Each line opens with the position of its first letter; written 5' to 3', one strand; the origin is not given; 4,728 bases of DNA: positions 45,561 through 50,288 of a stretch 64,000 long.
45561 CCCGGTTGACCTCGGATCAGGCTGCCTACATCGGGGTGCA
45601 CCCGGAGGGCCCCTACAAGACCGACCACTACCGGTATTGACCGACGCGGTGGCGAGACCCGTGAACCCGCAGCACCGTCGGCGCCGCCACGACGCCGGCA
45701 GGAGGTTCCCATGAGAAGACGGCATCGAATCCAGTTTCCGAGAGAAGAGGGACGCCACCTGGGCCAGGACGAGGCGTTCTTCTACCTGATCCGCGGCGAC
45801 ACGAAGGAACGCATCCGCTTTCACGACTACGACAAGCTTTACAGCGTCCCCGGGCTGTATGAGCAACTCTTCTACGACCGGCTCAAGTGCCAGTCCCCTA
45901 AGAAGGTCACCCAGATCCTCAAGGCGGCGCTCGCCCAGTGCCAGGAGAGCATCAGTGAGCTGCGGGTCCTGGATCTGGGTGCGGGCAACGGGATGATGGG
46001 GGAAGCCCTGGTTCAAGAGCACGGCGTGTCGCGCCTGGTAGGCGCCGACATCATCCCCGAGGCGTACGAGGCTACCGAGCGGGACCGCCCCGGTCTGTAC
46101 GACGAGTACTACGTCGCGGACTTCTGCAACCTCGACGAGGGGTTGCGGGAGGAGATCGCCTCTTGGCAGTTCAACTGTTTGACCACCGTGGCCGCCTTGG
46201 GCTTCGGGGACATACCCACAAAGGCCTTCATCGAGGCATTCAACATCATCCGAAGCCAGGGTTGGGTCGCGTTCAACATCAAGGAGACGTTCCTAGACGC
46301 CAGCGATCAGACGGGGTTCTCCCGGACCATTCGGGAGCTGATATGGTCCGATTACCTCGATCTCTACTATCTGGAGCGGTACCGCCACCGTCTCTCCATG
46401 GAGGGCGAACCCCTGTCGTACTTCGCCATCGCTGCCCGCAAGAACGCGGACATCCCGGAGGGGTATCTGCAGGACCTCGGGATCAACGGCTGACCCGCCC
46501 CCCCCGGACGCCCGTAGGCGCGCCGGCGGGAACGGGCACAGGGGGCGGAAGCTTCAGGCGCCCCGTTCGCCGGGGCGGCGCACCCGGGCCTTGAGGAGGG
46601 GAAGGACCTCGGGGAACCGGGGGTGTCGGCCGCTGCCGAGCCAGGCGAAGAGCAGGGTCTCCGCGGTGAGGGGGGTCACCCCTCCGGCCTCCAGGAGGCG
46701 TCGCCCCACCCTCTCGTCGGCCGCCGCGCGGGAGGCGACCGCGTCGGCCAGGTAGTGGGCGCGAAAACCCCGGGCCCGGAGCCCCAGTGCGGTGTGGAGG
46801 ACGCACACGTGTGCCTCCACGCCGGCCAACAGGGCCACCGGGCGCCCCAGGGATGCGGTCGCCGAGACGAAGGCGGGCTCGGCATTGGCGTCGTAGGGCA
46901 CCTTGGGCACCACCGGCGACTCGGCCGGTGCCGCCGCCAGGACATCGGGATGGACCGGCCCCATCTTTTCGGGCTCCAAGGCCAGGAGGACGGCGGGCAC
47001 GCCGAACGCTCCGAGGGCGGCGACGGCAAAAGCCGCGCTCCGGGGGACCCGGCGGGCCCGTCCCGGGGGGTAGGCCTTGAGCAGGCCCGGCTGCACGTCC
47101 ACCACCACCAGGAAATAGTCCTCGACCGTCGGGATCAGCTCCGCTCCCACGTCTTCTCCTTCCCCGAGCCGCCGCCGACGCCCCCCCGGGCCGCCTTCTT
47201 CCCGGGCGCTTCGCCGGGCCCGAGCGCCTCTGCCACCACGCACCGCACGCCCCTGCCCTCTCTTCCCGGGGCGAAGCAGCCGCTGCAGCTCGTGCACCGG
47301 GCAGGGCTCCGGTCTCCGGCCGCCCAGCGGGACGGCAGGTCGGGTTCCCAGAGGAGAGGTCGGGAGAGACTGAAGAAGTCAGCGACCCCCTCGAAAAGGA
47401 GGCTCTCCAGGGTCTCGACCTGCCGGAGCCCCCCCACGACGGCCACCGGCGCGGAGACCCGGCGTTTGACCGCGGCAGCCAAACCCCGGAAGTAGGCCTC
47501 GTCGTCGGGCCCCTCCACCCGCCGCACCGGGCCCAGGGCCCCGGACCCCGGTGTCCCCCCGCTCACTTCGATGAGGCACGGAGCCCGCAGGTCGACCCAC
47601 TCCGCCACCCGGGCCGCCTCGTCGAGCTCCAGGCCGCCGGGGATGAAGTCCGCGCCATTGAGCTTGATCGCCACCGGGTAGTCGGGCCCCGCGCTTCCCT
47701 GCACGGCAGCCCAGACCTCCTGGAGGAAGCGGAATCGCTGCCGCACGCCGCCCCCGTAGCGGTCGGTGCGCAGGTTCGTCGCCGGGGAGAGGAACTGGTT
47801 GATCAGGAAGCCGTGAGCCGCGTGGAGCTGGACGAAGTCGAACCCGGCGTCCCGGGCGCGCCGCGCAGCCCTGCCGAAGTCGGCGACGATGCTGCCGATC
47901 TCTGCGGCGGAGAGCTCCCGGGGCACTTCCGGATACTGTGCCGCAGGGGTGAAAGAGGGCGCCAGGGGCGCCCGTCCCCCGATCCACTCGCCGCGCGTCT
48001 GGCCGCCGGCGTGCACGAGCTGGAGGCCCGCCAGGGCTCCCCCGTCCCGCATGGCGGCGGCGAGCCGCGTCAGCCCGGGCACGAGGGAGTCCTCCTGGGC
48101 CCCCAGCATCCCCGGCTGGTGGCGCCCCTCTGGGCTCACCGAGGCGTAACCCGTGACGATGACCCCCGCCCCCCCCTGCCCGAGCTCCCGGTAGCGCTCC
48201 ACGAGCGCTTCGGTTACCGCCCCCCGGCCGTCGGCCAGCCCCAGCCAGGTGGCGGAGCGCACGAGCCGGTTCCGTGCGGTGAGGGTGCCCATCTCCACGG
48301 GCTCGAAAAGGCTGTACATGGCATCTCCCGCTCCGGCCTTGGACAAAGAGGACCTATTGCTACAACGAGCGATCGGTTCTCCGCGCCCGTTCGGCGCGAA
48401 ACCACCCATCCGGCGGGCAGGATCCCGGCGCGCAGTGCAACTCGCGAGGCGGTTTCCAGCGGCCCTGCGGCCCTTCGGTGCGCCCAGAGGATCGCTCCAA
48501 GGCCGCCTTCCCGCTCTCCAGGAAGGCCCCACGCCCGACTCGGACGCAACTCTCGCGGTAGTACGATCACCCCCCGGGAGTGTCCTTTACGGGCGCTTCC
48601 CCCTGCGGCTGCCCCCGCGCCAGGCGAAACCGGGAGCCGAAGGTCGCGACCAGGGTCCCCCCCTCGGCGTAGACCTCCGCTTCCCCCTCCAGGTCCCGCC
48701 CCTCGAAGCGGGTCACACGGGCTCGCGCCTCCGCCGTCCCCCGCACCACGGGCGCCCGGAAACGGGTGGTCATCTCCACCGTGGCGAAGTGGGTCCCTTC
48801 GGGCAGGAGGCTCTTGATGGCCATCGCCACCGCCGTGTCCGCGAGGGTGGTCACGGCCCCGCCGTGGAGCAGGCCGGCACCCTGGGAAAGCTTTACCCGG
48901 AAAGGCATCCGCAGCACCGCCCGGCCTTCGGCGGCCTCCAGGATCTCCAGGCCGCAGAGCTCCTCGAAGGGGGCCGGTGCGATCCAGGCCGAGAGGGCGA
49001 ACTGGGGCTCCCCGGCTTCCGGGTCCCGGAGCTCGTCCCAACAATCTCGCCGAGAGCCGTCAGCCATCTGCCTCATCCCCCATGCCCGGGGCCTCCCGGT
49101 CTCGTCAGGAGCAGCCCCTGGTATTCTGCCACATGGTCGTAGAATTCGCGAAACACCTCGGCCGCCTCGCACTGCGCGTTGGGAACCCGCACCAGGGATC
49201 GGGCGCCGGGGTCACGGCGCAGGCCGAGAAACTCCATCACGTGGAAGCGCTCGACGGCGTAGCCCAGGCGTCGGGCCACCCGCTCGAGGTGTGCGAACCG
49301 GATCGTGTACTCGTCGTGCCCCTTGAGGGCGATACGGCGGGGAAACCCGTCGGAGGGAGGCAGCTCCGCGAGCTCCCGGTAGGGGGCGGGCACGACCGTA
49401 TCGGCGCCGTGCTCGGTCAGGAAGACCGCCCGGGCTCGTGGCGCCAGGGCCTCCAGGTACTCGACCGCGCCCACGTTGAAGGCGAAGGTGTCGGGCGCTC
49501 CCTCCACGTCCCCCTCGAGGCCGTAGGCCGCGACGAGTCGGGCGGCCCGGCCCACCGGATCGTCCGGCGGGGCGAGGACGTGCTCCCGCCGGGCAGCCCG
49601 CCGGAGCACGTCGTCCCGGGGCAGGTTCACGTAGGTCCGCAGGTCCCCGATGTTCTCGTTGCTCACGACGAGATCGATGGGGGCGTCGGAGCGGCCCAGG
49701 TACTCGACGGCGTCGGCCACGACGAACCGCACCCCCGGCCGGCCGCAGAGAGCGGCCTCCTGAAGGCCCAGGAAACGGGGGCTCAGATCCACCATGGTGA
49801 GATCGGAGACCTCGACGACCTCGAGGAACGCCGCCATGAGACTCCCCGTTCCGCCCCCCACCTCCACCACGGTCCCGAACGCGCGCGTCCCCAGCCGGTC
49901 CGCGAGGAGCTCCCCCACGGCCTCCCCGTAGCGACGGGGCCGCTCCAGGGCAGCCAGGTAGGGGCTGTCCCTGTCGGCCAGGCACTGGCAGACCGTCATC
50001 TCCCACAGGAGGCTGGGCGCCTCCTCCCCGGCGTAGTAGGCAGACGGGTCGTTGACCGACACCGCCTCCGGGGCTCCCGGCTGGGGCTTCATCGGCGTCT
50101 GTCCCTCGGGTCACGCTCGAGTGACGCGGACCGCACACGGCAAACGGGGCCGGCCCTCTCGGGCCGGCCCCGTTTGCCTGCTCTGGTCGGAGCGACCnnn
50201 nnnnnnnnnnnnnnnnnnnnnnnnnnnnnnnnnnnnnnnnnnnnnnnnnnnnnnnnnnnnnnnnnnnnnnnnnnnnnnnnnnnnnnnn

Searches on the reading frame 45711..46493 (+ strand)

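Call 21: search_protein_families(library=pfam, proteins=[window:45711-46493:+], max_evalue=0.001)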
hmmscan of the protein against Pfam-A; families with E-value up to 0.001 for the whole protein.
window:45711-46493:+ (260 aa): 3 families
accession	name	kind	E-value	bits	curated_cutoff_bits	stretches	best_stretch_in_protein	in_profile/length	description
PF13649.12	Methyltransf_25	-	7.1e-05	23.9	27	1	86-165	1-76/97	Methyltransferase domain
PF08241.18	Methyltransf_11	-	8.3e-05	23.6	21.2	1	87-188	1-95/95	Methyltransferase domain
PF13489.12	Methyltransf_23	-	0.00034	20.8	27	1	78-189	18-117/164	Methyltransferase domain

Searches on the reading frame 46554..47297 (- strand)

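Call 21: search_protein_families(library=pfam, proteins=[window:46554-47297:-], max_evalue=0.001)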
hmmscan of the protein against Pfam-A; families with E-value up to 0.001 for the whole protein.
window:46554-47297:- (247 aa): 1 family
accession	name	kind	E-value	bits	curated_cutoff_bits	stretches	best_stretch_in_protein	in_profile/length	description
PF00857.26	Isochorismatase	-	7.5e-17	62.4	27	1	63-213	3-174/175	Isochorismatase domain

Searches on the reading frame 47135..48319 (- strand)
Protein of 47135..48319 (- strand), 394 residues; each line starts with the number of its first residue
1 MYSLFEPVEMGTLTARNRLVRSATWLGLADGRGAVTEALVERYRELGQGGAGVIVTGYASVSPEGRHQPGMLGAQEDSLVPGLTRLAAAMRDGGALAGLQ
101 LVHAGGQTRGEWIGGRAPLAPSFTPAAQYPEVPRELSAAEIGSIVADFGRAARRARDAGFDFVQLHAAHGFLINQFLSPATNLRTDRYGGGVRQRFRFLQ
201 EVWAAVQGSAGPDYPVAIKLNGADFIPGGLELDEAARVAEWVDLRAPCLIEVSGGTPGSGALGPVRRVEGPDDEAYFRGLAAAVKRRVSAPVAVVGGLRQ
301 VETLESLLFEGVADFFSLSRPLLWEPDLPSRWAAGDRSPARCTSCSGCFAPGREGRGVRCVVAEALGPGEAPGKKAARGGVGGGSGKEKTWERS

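Call 21: search_protein_families(library=pfam, proteins=[window:47135-48319:-], max_evalue=0.001)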
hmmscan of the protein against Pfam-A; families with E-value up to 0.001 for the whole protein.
window:47135-48319:- (394 aa): 1 family
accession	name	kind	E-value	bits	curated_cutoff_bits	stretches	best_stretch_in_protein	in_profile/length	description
PF00724.26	Oxidored_FMN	-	2.8e-54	185.1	27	1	3-334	1-337/342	NADH:flavin oxidoreductase / NADH oxidase family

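Call 22: find_encoding_contigs(protein=window:47135-48319:-, flank=10000, max_places=6)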
Protein window:47135-48319:- (394 aa): no gene with exactly this product is on record in the collection.

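Call 38: find_homologous_proteins(query=window:47135-48319:-, max_evalue=1e-40)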
Query window:47135-48319:- (394 aa): 3251 proteins with E <= 1e-40 among 8000 candidates; the best 120 are listed.
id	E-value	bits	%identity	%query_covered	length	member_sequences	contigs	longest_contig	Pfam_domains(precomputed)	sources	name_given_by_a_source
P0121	9.6e-257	870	100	100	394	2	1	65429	PF00724.27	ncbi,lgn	ncbi:MAG: NADH:flavin oxidoreductase [Deferrisomatales bacterium]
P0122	1.4e-206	704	86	93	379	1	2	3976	PF00724.27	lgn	-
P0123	5.9e-199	679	84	92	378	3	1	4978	PF00724.27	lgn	-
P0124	9.8e-190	649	78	95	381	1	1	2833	PF00724.27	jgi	-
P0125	1.6e-188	645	78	92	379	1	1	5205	PF00724.27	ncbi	-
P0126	1.4e-185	635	77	92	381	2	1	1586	PF00724.27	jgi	-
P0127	6.8e-180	617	74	92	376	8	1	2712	PF00724.27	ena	-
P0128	2.2e-178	612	74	94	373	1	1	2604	PF00724.27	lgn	-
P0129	1.2e-170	586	83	79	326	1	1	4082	PF00724.27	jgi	jgi:2,4-dienoyl-CoA reductase-like NADH-dependent reductase (Old Yellow Enzyme family)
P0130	5.9e-168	577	70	94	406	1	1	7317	PF00724.27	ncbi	ncbi:MAG: oxidoreductase [Deferrisomatales bacterium]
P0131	3.8e-167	575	72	94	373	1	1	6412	PF00724.27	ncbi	ncbi:MAG: NADH:flavin oxidoreductase [Deferrisomatales bacterium]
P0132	5.9e-162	557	68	93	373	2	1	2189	PF00724.27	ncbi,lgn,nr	ncbi:MAG TPA: NADH:flavin oxidoreductase [Deferrisomatales bacterium]|nr:NADH:flavin oxidoreductase 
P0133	6.0e-162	557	70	92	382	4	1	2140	PF00724.27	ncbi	-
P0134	8.3e-162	557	70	92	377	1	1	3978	PF00724.27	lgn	-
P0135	4.7e-161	555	68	92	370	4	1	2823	PF00724.27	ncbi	-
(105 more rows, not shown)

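Call 39: find_encoding_contigs(protein=P0122, flank=10000, max_places=4)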
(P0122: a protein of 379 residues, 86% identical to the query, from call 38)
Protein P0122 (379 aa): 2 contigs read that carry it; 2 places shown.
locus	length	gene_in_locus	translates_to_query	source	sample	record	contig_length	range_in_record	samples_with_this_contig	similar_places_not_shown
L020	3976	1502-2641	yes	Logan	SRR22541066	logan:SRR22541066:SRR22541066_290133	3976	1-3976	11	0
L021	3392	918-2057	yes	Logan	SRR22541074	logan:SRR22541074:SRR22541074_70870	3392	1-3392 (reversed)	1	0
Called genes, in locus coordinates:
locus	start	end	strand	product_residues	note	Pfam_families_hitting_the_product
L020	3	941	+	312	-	?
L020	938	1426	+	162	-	PF03061:4HBT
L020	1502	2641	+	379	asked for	PF00724:Oxidored_FMN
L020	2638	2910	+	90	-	-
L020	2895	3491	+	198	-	PF00857:Isochorismatase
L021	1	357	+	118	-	?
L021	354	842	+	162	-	PF03061:4HBT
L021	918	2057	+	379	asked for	PF00724:Oxidored_FMN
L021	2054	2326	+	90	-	-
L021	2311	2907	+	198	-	PF00857:Isochorismatase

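Call 40: find_encoding_contigs(protein=P0123, flank=10000, max_places=4)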
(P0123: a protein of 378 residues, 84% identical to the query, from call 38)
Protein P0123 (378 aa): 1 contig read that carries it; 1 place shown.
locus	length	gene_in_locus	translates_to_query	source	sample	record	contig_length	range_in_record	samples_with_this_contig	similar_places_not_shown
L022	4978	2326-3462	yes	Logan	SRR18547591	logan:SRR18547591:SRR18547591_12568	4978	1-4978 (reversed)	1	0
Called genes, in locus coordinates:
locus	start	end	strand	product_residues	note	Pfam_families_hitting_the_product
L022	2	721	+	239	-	?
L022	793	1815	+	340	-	PF08242:Methyltransf_12 (weak), PF13649:Methyltransf_25 (weak)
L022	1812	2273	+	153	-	PF03061:4HBT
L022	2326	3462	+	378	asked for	PF00724:Oxidored_FMN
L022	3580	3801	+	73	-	-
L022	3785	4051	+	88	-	PF05685:Uma2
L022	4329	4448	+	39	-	-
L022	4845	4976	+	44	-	?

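Call 41: find_encoding_contigs(protein=P0125, flank=10000, max_places=4)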
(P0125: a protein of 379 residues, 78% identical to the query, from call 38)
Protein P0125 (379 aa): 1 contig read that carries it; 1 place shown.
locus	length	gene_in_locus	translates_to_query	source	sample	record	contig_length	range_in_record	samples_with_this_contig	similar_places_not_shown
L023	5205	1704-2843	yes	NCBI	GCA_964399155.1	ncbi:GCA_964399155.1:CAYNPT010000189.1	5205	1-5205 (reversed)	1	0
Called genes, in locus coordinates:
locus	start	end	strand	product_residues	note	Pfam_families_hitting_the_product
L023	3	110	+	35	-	?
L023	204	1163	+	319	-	PF08241:Methyltransf_11 (weak), PF08242:Methyltransf_12, PF13649:Methyltransf_25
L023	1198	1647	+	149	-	PF14539:DUF4442 (weak), PF03061:4HBT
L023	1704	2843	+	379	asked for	PF00724:Oxidored_FMN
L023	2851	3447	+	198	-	PF00857:Isochorismatase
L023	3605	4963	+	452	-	PF02667:SCFA_trans, PF03606:DcuC (weak)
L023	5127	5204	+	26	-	?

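Call 78: find_encoding_contigs(protein=P0129, flank=10000, max_places=3)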
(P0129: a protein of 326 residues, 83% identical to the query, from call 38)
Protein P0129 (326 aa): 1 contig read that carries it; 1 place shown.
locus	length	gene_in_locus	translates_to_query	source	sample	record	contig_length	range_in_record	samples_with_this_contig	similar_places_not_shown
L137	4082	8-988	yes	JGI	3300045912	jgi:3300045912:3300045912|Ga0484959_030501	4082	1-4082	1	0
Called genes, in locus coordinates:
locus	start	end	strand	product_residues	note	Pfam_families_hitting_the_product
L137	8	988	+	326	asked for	PF00724:Oxidored_FMN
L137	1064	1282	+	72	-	-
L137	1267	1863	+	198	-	PF00857:Isochorismatase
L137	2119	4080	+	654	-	?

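Call 79: find_encoding_contigs(protein=P0131, flank=10000, max_places=3)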
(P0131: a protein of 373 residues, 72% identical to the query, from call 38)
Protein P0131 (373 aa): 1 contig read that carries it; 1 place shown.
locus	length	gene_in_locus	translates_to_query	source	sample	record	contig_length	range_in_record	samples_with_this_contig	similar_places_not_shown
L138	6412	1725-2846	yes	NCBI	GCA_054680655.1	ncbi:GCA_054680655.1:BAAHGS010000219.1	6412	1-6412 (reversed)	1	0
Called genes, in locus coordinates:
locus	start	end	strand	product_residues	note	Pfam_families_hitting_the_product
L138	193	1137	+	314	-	PF13489:Methyltransf_23 (faint), PF02636:Methyltransf_28 (weak), PF08241:Methyltransf_11 (weak), PF08242:Methyltransf_12, PF13649:Methyltransf_25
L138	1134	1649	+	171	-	PF14539:DUF4442 (weak), PF03061:4HBT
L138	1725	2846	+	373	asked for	PF00724:Oxidored_FMN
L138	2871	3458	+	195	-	PF00857:Isochorismatase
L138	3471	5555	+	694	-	PF08448:PAS_4 (weak), PF00989:PAS, PF13188:PAS_8 (weak), PF00158:Sigma54_activat, PF14532:Sigma54_activ_2, PF07728:AAA_5, PF25601:AAA_lid_14, PF02954:HTH_8, +2 more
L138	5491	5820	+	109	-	-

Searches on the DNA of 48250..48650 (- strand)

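Call 54: search_rna_families(source=window, start=48250, end=48650, threshold=evalue, max_evalue=10)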
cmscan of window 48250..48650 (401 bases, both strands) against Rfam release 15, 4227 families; matches with E-value up to 10: 2.
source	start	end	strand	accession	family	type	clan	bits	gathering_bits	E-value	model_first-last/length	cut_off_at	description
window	48469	48533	-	RF01552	TB9Cs1H2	Gene; snRNA; snoRNA; HACA-box;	-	15.3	35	3.9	1-86/86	no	Trypanosomatid snoRNA TB9Cs1H2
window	48392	48427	+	RF02975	DUF3800-XI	Gene; sRNA;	-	12.1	37.8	3.3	1-48/48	no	DUF3800-XI RNA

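Call 62: search_dna_similar(query=window:48354-48564:-, collection=plasmids, mode=distant, max_evalue=0.01, max_rows=10)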
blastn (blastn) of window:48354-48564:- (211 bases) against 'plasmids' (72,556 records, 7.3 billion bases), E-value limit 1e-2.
No match.

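Call 63: search_dna_similar(query=window:48354-48564:-, collection=phages, mode=distant, max_evalue=0.01, max_rows=10)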
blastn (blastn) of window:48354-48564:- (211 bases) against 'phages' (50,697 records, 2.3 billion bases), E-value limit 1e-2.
No match.
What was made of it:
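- Tried and rejected: Plasmid and phage collections by blastn: no match (calls 62, 63).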

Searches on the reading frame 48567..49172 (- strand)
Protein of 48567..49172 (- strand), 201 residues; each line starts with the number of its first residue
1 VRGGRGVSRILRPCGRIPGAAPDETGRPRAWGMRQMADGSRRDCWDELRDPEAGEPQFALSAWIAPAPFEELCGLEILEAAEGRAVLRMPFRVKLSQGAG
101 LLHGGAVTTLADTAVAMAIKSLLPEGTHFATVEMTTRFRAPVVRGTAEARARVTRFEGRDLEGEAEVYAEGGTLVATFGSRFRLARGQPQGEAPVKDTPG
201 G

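Call 21: search_protein_families(library=pfam, proteins=[window:48567-49172:-], max_evalue=0.001)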
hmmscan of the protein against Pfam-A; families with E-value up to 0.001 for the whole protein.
window:48567-49172:- (201 aa): 3 families
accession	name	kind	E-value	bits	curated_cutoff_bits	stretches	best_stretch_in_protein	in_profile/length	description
PF03061.28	4HBT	-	3.9e-15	56.4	20.6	1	100-176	2-79/79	Thioesterase superfamily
PF14539.12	DUF4442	-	7.9e-06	26.5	25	1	66-177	12-125/132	Domain of unknown function (DUF4442)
PF20789.3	4HBT_3C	-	0.00046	20.8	24.1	1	80-177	35-133/140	Acyl-CoA thioesterase C-terminal domain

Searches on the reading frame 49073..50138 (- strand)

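Call 21: search_protein_families(library=pfam, proteins=[window:49212-50138:-], max_evalue=0.001)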
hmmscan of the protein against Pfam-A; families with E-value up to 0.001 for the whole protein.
window:49212-50138:- (308 aa): 0 families

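Call 77: search_protein_families(library=pfam, proteins=[window:49073-50092:-], max_evalue=0.00001)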
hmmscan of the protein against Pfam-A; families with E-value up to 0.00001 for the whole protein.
window:49073-50092:- (339 aa): 2 families
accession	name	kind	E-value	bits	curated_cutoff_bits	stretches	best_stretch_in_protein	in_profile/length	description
PF13649.12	Methyltransf_25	-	1.9e-07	32.1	27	1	75-148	1-74/97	Methyltransferase domain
PF08242.18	Methyltransf_12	-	2.5e-06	28.6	30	1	76-166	1-88/98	Methyltransferase domain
